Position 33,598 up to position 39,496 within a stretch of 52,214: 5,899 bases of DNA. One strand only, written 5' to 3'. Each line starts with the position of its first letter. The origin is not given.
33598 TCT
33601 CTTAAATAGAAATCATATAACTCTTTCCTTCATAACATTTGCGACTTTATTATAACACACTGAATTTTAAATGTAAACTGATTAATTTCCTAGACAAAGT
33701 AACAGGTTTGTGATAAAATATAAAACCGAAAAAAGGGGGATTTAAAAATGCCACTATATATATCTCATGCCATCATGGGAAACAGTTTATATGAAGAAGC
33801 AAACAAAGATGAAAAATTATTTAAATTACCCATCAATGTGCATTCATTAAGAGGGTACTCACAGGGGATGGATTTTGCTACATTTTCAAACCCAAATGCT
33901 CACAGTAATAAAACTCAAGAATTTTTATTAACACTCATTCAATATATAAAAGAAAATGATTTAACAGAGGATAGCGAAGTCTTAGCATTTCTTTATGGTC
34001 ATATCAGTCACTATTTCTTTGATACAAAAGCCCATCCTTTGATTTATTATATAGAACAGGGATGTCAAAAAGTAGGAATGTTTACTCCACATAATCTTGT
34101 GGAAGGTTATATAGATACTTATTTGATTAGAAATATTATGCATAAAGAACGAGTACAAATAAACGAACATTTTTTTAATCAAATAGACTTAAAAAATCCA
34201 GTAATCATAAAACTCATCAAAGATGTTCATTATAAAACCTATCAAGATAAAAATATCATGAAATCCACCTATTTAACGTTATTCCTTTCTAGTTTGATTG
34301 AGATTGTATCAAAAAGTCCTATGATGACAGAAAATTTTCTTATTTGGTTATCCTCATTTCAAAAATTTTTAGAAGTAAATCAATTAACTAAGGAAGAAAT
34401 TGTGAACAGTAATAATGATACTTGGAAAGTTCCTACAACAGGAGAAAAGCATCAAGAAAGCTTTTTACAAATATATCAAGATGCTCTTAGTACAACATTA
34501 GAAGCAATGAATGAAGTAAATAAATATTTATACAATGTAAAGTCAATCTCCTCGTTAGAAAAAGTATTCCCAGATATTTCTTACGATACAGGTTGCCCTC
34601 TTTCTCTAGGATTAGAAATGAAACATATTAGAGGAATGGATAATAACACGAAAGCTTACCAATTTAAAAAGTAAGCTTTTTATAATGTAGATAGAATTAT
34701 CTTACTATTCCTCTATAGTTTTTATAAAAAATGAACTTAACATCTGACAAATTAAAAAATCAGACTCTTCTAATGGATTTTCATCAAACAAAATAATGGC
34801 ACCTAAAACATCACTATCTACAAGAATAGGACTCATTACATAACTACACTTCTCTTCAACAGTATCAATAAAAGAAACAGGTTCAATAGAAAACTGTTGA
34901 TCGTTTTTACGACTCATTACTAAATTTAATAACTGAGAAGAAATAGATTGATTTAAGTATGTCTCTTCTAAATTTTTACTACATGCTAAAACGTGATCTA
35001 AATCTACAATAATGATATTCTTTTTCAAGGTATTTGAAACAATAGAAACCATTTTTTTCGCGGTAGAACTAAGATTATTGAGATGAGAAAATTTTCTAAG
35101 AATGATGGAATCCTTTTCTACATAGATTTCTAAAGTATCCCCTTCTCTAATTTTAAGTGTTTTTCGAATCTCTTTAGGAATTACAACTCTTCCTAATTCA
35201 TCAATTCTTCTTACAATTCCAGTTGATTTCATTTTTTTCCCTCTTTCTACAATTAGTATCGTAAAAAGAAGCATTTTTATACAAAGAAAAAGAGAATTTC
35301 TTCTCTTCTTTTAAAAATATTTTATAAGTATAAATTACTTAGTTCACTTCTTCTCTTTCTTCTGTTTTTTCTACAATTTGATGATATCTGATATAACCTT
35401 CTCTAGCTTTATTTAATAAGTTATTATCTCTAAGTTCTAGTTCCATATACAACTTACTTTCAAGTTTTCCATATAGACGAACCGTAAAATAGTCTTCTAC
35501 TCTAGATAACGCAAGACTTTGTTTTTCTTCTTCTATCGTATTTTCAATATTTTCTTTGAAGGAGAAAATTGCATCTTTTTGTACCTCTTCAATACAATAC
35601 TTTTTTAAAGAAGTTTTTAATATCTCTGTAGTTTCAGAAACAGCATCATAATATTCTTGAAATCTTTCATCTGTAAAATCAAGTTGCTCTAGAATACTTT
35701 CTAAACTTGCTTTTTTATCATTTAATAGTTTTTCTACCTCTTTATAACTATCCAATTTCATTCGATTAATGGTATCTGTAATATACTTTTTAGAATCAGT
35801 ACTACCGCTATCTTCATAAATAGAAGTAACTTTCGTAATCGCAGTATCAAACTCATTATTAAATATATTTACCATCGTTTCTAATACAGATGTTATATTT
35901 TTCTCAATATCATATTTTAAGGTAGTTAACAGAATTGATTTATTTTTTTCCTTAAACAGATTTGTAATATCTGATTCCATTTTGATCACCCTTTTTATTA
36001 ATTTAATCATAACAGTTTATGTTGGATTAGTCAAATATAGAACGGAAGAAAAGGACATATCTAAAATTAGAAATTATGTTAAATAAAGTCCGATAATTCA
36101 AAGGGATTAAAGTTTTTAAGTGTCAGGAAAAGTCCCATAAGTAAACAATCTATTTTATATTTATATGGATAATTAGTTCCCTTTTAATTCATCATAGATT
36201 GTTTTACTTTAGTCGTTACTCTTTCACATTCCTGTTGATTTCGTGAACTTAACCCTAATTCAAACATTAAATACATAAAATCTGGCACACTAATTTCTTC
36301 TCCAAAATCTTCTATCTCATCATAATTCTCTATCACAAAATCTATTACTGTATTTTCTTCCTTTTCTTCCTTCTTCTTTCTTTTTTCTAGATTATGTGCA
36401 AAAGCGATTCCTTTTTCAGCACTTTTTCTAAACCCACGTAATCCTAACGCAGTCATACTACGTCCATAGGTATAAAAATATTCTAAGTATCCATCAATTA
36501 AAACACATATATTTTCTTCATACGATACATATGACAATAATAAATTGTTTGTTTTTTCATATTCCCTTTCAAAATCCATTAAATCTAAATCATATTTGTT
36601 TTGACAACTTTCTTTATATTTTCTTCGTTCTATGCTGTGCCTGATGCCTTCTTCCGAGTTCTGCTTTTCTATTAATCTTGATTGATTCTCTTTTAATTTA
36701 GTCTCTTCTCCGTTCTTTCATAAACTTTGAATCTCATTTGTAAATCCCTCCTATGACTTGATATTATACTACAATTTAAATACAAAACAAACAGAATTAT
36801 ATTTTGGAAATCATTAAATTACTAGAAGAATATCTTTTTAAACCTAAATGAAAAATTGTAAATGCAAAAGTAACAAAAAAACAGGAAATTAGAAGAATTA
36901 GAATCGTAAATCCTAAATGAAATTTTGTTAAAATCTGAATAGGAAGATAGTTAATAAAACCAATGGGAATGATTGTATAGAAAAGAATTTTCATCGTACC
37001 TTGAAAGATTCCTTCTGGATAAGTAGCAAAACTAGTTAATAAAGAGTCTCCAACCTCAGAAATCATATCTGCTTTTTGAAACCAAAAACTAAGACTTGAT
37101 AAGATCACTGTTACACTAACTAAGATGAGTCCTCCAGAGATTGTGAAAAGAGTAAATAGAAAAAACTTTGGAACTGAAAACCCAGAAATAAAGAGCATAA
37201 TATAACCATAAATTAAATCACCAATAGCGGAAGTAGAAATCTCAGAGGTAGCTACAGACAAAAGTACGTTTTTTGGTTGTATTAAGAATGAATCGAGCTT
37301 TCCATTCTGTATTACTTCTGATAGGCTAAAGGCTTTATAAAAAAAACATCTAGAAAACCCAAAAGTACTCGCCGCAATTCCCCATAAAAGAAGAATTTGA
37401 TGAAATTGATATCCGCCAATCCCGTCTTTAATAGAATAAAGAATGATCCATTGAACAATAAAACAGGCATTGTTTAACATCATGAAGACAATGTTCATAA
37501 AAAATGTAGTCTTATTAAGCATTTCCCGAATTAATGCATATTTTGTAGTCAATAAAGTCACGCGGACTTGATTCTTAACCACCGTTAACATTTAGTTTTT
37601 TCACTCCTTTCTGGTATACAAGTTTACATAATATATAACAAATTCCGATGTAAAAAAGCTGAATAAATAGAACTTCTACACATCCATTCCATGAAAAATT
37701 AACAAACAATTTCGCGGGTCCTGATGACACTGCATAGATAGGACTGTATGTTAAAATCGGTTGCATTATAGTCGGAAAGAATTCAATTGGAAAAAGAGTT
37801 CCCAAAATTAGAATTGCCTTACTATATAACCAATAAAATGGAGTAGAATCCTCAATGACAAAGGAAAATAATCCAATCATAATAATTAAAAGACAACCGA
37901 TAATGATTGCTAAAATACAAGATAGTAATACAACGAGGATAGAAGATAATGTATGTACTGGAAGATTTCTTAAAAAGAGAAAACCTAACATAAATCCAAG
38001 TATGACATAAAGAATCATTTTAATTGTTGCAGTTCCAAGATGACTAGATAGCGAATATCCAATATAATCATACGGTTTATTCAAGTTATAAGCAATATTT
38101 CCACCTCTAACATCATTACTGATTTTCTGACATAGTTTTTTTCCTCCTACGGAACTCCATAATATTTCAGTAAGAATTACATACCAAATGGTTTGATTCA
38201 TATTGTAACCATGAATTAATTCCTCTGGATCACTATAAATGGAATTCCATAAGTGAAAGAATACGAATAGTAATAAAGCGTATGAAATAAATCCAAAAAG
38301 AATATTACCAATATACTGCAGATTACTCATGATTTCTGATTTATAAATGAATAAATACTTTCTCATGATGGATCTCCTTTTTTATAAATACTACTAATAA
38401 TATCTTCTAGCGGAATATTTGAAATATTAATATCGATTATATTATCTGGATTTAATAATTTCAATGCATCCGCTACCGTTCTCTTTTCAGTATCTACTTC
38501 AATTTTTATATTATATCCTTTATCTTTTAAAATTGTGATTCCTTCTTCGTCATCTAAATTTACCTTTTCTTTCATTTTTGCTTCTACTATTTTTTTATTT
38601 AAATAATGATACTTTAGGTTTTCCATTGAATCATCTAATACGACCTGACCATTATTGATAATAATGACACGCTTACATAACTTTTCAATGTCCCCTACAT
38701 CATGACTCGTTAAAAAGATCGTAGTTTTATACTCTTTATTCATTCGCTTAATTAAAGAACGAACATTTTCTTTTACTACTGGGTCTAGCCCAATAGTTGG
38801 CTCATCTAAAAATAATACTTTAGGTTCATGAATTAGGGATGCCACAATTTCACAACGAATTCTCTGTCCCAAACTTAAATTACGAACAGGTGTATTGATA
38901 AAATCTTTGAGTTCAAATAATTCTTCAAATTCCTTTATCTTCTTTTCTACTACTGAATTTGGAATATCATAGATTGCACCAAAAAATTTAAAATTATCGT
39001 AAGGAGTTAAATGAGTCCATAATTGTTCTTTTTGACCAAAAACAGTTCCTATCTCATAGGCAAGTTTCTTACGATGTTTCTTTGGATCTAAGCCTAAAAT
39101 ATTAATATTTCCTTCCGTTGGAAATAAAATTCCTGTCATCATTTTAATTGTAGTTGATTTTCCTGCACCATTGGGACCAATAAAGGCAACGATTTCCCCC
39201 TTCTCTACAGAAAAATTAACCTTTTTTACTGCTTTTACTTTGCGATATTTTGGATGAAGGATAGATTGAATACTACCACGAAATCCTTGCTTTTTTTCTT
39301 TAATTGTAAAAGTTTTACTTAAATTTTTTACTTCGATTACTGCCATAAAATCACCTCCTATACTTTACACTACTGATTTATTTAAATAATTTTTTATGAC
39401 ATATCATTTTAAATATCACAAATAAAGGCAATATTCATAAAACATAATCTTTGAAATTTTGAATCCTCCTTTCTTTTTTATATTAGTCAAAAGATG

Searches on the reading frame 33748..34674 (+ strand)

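Call 76: search_protein_families(library=pfam, proteins=[window:33748-34674:+], max_evalue=0.00001)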
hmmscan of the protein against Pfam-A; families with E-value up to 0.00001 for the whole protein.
window:33748-34674:+ (308 aa): 1 family
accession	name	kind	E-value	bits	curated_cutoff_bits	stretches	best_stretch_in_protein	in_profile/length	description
PF00882.24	Zn_dep_PLPC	-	3e-07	31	26.8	1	7-161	2-157/167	Zinc dependent phospholipase C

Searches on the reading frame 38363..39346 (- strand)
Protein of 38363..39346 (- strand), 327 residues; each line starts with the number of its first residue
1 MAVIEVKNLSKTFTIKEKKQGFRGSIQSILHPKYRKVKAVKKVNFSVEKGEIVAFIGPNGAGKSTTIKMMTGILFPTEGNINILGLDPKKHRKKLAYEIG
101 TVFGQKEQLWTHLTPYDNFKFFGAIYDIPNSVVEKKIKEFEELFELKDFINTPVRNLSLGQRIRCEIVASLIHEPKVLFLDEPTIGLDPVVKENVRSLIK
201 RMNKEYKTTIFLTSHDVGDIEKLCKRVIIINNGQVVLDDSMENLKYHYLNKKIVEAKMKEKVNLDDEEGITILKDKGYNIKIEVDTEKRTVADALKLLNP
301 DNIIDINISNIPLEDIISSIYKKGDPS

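Call 76: search_protein_families(library=pfam, proteins=[window:38363-39346:-], max_evalue=0.00001)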
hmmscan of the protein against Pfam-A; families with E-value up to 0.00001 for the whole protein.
window:38363-39346:- (327 aa): 2 families
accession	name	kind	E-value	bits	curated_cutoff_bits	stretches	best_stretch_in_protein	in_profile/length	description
PF00005.33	ABC_tran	-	7.9e-31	107.9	25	1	41-184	2-136/137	ABC transporter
PF13304.12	AAA_21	-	1.3e-13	52.1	27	1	127-216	207-299/304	AAA domain, putative AbiEii toxin, Type IV TA system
